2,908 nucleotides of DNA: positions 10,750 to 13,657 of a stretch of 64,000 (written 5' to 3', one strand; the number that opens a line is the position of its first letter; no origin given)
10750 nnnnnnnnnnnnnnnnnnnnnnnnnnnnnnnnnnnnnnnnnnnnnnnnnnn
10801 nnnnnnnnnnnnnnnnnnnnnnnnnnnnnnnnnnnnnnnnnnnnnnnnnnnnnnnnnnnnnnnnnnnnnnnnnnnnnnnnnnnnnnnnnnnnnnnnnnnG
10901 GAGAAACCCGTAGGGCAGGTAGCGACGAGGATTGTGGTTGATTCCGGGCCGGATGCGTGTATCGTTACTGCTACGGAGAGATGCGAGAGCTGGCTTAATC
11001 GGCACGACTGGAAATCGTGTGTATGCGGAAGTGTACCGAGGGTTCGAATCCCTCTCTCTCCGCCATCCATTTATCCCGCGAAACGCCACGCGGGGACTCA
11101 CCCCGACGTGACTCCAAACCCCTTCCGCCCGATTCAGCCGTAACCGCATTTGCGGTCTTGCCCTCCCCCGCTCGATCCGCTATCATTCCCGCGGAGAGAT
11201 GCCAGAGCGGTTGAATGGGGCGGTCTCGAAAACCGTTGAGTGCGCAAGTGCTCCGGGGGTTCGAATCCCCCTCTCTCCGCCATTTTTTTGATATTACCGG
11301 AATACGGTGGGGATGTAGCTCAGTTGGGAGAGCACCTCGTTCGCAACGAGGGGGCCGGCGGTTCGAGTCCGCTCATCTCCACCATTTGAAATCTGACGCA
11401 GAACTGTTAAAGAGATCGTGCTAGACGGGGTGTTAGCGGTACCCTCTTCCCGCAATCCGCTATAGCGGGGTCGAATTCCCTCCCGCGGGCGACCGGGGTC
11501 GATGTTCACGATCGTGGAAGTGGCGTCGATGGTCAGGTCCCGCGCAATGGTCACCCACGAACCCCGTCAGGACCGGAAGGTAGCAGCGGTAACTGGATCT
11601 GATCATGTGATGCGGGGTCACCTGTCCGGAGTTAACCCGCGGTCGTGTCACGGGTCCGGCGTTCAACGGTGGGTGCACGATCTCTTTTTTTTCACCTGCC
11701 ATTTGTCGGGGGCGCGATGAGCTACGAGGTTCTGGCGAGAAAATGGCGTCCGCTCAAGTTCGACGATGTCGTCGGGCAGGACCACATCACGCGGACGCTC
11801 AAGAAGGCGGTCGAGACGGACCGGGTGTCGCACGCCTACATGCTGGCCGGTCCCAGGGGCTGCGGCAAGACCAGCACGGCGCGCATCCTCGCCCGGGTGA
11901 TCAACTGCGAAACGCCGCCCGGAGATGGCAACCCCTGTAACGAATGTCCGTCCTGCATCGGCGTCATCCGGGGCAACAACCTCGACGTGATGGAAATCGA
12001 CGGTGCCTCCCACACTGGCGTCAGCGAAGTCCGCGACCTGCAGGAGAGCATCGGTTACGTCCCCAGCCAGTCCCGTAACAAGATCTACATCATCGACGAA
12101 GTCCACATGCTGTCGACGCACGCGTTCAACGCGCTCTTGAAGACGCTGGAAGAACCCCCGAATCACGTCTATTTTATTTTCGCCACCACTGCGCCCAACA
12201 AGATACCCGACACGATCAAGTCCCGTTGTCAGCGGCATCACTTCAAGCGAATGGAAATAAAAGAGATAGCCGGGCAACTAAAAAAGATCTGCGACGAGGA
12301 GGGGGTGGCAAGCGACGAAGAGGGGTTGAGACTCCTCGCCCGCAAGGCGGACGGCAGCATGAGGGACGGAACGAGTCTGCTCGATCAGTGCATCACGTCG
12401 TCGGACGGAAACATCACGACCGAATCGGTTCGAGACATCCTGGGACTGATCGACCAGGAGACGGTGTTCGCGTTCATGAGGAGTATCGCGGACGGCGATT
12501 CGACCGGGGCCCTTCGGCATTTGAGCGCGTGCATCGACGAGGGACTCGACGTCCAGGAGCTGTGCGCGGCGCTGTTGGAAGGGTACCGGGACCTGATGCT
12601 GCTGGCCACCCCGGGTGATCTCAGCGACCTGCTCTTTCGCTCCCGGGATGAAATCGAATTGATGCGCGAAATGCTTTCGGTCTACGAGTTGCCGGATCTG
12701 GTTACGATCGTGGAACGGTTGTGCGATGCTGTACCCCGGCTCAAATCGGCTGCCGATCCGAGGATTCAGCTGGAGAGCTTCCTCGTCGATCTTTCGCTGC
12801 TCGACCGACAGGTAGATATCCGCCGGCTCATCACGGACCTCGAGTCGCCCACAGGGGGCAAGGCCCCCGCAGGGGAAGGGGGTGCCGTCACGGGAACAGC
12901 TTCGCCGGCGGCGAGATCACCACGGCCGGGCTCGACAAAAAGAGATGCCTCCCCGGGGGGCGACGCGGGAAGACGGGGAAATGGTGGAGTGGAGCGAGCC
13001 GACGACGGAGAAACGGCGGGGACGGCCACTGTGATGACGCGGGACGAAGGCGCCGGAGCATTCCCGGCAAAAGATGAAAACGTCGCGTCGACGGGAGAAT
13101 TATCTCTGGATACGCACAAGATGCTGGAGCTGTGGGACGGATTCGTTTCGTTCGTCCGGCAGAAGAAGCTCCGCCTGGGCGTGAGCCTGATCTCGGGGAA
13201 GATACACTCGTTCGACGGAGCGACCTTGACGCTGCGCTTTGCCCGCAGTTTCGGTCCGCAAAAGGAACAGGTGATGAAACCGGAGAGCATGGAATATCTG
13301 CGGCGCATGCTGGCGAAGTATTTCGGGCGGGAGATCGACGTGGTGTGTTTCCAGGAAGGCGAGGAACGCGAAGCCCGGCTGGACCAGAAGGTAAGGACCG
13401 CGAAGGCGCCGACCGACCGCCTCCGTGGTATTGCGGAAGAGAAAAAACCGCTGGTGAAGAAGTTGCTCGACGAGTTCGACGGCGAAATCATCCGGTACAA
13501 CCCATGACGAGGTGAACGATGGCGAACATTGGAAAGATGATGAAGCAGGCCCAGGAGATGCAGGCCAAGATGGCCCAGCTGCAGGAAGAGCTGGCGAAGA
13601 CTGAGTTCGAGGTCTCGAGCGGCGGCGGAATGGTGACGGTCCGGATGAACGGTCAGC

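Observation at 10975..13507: tRNA-Ser/Ser/Ala cluster followed by a ~275-nt Bacillus-type large SRP RNA directly upstream of dnaX-ybaB-recR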

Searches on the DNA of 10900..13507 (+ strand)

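Call 5: search_rna_families(source=window, start=10900, end=11800, threshold=evalue, max_evalue=1)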
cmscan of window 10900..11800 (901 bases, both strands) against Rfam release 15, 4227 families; matches with E-value up to 1: 11.
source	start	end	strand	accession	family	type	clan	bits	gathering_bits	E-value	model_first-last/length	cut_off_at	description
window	11416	11680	+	RF01854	Bacteria_large_SRP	Gene;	CL00003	195.4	60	1.2e-34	1-256/256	no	Bacterial large signal recognition particle RNA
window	11309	11381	+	RF00005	tRNA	Gene; tRNA;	CL00001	66.6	29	3.7e-14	1-71/71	no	tRNA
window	11193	11279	+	RF00005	tRNA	Gene; tRNA;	CL00001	54.5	29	8.2e-11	1-71/71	no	tRNA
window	10975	11062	+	RF00005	tRNA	Gene; tRNA;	CL00001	51.4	29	6e-10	1-71/71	no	tRNA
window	11011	11062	-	RF04351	Plastid-psbl-rps4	Cis-reg;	-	42.4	68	1.8e-07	1-53/53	no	Plastid-psbl-rps4 3UTR RNA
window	11228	11279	-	RF04351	Plastid-psbl-rps4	Cis-reg;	-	41.6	68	2.8e-07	1-53/53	no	Plastid-psbl-rps4 3UTR RNA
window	11188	11358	+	RF02223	sX4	Gene; sRNA;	-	29.5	70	0.00039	1-167/167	no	Proteobacterial sRNA sX4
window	11350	11383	-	RF02194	HPnc0260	Gene; antisense;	-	29.5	59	0.8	119-152/156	no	Bacterial antisense RNA HPnc0260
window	11357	11477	+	RF04321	tmRNA_permuted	Gene;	-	19.8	47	0.089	36-97/213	no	permuted transfer-messenger RNA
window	11254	11333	+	RF02553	YrlA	Gene; sRNA;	-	17.7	69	0.93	30-81/114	no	Y RNA-like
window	11255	11317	+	RF04321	tmRNA_permuted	Gene;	-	16.8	47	0.44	36-95/213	no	permuted transfer-messenger RNA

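Call 12: search_rna_families(sources=[L003, L004, L009, L010, L025, L052, L002, L044, L028, L064, L007, L035, L013, L005, L008, L006, L051, L056, L066, L075], threshold=gathering)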
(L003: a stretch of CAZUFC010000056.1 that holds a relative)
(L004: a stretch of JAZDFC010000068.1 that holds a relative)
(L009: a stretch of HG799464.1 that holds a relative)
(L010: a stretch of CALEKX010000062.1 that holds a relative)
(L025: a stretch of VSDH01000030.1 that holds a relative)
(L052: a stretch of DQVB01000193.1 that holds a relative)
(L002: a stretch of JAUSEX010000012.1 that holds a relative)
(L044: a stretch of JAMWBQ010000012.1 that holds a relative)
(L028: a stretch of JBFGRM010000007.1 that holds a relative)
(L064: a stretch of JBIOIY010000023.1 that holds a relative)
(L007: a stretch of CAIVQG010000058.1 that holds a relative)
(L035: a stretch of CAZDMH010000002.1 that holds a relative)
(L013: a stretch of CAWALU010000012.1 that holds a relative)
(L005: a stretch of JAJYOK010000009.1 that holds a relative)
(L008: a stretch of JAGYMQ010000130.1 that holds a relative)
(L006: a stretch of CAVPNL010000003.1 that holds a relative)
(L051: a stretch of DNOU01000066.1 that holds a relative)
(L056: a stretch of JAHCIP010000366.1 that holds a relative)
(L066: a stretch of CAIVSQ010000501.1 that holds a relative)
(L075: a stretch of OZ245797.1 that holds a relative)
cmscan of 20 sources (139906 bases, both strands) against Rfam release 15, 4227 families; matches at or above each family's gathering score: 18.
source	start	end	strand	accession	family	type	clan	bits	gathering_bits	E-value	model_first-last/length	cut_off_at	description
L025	2713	2977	+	RF01854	Bacteria_large_SRP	Gene;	CL00003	189.5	60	2.7e-31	1-256/256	no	Bacterial large signal recognition particle RNA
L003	2586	2852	+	RF01854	Bacteria_large_SRP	Gene;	CL00003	186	60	1.3e-30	1-256/256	no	Bacterial large signal recognition particle RNA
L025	1058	1131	+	RF00005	tRNA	Gene; tRNA;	CL00001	75.3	29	2.4e-14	1-71/71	no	tRNA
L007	2881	2978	+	RF00169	Bacteria_small_SRP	Gene;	CL00003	75.2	40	1.3e-14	1-97/97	no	Bacterial small signal recognition particle RNA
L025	1724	1797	+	RF00005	tRNA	Gene; tRNA;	CL00001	69.7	29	8.4e-13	1-71/71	no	tRNA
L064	2843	2940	+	RF00169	Bacteria_small_SRP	Gene;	CL00003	68.5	40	9.3e-13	1-97/97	no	Bacterial small signal recognition particle RNA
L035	89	187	+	RF00169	Bacteria_small_SRP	Gene;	CL00003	67.7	40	1.7e-12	1-97/97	no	Bacterial small signal recognition particle RNA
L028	2788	2888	+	RF00169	Bacteria_small_SRP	Gene;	CL00003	67.1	40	2.4e-12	1-97/97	no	Bacterial small signal recognition particle RNA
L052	2771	2865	+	RF00169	Bacteria_small_SRP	Gene;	CL00003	63.7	40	2.1e-11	1-97/97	no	Bacterial small signal recognition particle RNA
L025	1886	1959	+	RF00005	tRNA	Gene; tRNA;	CL00001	61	29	2.1e-10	1-71/71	no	tRNA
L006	2498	2586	+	RF00005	tRNA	Gene; tRNA;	CL00001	57.6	29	1.7e-09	1-71/71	no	tRNA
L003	2343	2433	+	RF00005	tRNA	Gene; tRNA;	CL00001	56.2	29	4.3e-09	1-71/71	no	tRNA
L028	420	499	-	RF00005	tRNA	Gene; tRNA;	CL00001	56.1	29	4.7e-09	1-71/71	no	tRNA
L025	2442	2530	+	RF00005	tRNA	Gene; tRNA;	CL00001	55.6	29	6.2e-09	1-71/71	no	tRNA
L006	2696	2786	+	RF00005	tRNA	Gene; tRNA;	CL00001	54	29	1.7e-08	1-71/71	no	tRNA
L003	2484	2573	+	RF00005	tRNA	Gene; tRNA;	CL00001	52.4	29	4.8e-08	1-71/71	no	tRNA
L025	2544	2633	+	RF00005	tRNA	Gene; tRNA;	CL00001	50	29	2.2e-07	1-71/71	no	tRNA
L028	2402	2488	+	RF00005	tRNA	Gene; tRNA;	CL00001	49.5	29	3e-07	1-71/71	no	tRNA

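Call 49: search_rna_families(sources=[L211, L212, L213, L214, L215, L150, L100, L115, L121, L130, L024, L049, L133, L118, L109, L128], threshold=gathering)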
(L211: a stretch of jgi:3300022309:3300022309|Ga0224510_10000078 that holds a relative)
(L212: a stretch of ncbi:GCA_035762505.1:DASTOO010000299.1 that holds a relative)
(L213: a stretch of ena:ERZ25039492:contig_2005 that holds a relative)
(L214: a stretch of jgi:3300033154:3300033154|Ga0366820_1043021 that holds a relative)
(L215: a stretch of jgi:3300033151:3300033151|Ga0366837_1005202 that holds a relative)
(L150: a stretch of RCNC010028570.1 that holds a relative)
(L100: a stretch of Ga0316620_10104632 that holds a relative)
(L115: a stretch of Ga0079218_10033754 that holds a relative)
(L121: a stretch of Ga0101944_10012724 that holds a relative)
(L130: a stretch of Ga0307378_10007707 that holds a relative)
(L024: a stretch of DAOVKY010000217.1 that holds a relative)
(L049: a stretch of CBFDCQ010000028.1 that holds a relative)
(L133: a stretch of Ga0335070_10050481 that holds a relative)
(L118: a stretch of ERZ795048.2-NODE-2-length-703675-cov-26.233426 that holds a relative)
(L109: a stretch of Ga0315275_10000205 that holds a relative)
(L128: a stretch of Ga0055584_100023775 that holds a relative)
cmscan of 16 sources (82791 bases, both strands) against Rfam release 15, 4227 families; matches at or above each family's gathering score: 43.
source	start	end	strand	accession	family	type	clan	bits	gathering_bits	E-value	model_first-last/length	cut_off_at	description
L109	18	283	-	RF01854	Bacteria_large_SRP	Gene;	CL00003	213.4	60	3.6e-36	1-256/256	no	Bacterial large signal recognition particle RNA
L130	1311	1576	-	RF01854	Bacteria_large_SRP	Gene;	CL00003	212.8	60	4.7e-36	1-256/256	no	Bacterial large signal recognition particle RNA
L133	2206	2471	-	RF01854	Bacteria_large_SRP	Gene;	CL00003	205.1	60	1.5e-34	1-256/256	no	Bacterial large signal recognition particle RNA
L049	2695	2962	+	RF01854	Bacteria_large_SRP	Gene;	CL00003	196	60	8.6e-33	1-256/256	no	Bacterial large signal recognition particle RNA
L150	26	290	+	RF01854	Bacteria_large_SRP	Gene;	CL00003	195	60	1.4e-32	1-256/256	no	Bacterial large signal recognition particle RNA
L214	1200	1464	+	RF01854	Bacteria_large_SRP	Gene;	CL00003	194.3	60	1.9e-32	1-256/256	no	Bacterial large signal recognition particle RNA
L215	1200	1464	+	RF01854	Bacteria_large_SRP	Gene;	CL00003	194.3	60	1.9e-32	1-256/256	no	Bacterial large signal recognition particle RNA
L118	2509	2774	+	RF01854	Bacteria_large_SRP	Gene;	CL00003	192.3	60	4.7e-32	1-256/256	no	Bacterial large signal recognition particle RNA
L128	5218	5483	-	RF01854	Bacteria_large_SRP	Gene;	CL00003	192.2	60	4.8e-32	1-256/256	no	Bacterial large signal recognition particle RNA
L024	1183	1470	+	RF01854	Bacteria_large_SRP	Gene;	CL00003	130.1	60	5.7e-20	1-256/256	no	Bacterial large signal recognition particle RNA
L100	1932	2154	-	RF01854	Bacteria_large_SRP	Gene;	CL00003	129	60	9.3e-20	43-256/256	5'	Bacterial large signal recognition particle RNA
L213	1349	1448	+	RF00169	Bacteria_small_SRP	Gene;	CL00003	74.3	40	1.3e-14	1-97/97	no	Bacterial small signal recognition particle RNA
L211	1345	1444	+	RF00169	Bacteria_small_SRP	Gene;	CL00003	71.4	40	8.7e-14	1-97/97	no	Bacterial small signal recognition particle RNA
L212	1348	1447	+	RF00169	Bacteria_small_SRP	Gene;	CL00003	70.8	40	1.3e-13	1-97/97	no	Bacterial small signal recognition particle RNA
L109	470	542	-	RF00005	tRNA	Gene; tRNA;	CL00001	68.7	29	9.2e-13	1-71/71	no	tRNA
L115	618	718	+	RF00169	Bacteria_small_SRP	Gene;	CL00003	67.9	40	8.2e-13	1-97/97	no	Bacterial small signal recognition particle RNA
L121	406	478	+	RF00005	tRNA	Gene; tRNA;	CL00001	67.1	29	2.5e-12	1-71/71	no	tRNA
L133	3501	3573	-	RF00005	tRNA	Gene; tRNA;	CL00001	67.1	29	2.5e-12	1-71/71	no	tRNA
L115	475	547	+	RF00005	tRNA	Gene; tRNA;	CL00001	66.8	29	3e-12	1-71/71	no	tRNA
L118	2247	2319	+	RF00005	tRNA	Gene; tRNA;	CL00001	66.8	29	3e-12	1-71/71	no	tRNA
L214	1093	1165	+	RF00005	tRNA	Gene; tRNA;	CL00001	66.6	29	3.4e-12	1-71/71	no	tRNA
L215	1093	1165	+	RF00005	tRNA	Gene; tRNA;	CL00001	66.6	29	3.4e-12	1-71/71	no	tRNA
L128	5513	5585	-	RF00005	tRNA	Gene; tRNA;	CL00001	66.6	29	3.4e-12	1-71/71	no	tRNA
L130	1591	1663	-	RF00005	tRNA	Gene; tRNA;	CL00001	66.3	29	4.1e-12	1-71/71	no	tRNA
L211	1193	1265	+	RF00005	tRNA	Gene; tRNA;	CL00001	64.7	29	1.2e-11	1-71/71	no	tRNA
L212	1200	1272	+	RF00005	tRNA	Gene; tRNA;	CL00001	64.7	29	1.2e-11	1-71/71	no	tRNA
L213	1209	1281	+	RF00005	tRNA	Gene; tRNA;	CL00001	64.7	29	1.2e-11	1-71/71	no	tRNA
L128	5600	5687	-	RF00005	tRNA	Gene; tRNA;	CL00001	63.2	29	3.1e-11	1-71/71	no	tRNA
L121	166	253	+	RF00005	tRNA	Gene; tRNA;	CL00001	58.1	29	7.6e-10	1-71/71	no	tRNA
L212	1061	1147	+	RF00005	tRNA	Gene; tRNA;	CL00001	56.5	29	2.1e-09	1-71/71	no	tRNA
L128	5716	5803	-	RF00005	tRNA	Gene; tRNA;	CL00001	55.3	29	4.4e-09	1-71/71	no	tRNA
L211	1054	1140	+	RF00005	tRNA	Gene; tRNA;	CL00001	54.9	29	5.9e-09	1-71/71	no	tRNA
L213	1071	1157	+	RF00005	tRNA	Gene; tRNA;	CL00001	54.9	29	5.9e-09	1-71/71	no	tRNA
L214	977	1063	+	RF00005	tRNA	Gene; tRNA;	CL00001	54.5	29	7.5e-09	1-71/71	no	tRNA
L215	977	1063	+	RF00005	tRNA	Gene; tRNA;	CL00001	54.5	29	7.5e-09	1-71/71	no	tRNA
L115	346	432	+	RF00005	tRNA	Gene; tRNA;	CL00001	54.5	29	7.6e-09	1-71/71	no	tRNA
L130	1717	1804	-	RF00005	tRNA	Gene; tRNA;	CL00001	53.4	29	1.5e-08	1-71/71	no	tRNA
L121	494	594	+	RF00169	Bacteria_small_SRP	Gene;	CL00003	53.2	40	1.1e-08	1-97/97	no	Bacterial small signal recognition particle RNA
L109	2187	2273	-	RF00005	tRNA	Gene; tRNA;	CL00001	52.5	29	2.7e-08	1-71/71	no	tRNA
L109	2077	2163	-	RF00005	tRNA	Gene; tRNA;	CL00001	52.1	29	3.3e-08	1-71/71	no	tRNA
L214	761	846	+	RF00005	tRNA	Gene; tRNA;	CL00001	51.6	29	4.6e-08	1-71/71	no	tRNA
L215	761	846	+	RF00005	tRNA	Gene; tRNA;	CL00001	51.6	29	4.6e-08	1-71/71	no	tRNA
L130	1912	2000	-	RF00005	tRNA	Gene; tRNA;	CL00001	50.6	29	8.6e-08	1-71/71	no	tRNA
